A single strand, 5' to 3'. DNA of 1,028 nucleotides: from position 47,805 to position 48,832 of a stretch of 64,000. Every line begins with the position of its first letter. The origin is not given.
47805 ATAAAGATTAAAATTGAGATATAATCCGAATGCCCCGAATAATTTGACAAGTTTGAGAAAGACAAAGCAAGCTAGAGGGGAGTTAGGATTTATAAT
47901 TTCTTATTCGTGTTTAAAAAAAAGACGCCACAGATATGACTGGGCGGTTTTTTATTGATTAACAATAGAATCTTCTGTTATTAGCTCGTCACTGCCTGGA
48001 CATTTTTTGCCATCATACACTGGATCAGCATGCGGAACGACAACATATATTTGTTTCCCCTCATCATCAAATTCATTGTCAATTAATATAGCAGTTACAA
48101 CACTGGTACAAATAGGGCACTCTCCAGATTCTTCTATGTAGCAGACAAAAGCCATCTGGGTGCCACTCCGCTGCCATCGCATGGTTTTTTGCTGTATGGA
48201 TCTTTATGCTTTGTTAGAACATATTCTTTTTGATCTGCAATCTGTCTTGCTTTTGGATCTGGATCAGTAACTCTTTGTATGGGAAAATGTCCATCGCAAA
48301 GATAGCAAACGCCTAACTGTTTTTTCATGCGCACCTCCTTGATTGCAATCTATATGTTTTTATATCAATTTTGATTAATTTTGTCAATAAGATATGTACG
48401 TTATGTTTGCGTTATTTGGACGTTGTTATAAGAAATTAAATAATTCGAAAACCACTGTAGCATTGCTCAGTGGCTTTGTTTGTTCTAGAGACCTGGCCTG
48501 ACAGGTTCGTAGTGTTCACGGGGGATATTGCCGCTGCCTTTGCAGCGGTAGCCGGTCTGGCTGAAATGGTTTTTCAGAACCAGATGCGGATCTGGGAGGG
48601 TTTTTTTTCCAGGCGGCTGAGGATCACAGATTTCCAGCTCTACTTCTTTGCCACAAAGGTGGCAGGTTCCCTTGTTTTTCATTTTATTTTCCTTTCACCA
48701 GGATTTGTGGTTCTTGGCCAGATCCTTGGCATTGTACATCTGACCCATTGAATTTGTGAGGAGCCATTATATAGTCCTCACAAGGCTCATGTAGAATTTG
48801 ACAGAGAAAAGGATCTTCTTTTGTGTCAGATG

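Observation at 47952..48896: Four tandem small Cys-rich paralogues (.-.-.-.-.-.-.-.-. ... C-x-G-S-G) divergent from sodA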

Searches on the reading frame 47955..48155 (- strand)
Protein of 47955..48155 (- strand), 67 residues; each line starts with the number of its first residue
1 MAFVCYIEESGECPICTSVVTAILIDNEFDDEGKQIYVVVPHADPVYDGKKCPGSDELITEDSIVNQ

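Call 7: search_protein_families(library=pfam, proteins=[window:47955-48155:-], max_evalue=10)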
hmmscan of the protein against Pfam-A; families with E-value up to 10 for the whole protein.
seq(67 aa): 1 family
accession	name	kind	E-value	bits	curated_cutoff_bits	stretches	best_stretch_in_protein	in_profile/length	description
PF21936.2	Pcf11_C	-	0.51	10.8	26.7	1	12-24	15-27/54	Pcf11, C-terminal domain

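Call 8: search_protein_families(library=ncbifam, proteins=[window:47955-48155:-], max_evalue=10)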
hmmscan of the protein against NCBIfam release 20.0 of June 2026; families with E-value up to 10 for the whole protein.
seq(67 aa): 0 families

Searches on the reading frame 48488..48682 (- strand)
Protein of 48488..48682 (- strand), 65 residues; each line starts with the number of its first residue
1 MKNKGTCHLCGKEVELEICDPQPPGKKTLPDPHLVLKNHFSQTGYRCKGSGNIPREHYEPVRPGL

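Call 7: search_protein_families(library=pfam, proteins=[window:48488-48682:-], max_evalue=10)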
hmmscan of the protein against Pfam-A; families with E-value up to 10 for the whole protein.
seq(65 aa): 1 family
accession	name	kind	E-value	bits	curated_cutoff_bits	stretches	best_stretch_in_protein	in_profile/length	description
PF06397.17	Desulfoferrod_N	-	0.12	12.4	23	1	7-15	9-17/36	Desulfoferrodoxin, N-terminal domain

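Call 8: search_protein_families(library=ncbifam, proteins=[window:48488-48682:-], max_evalue=10)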
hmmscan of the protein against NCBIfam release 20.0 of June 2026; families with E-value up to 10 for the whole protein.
seq(65 aa): 0 families
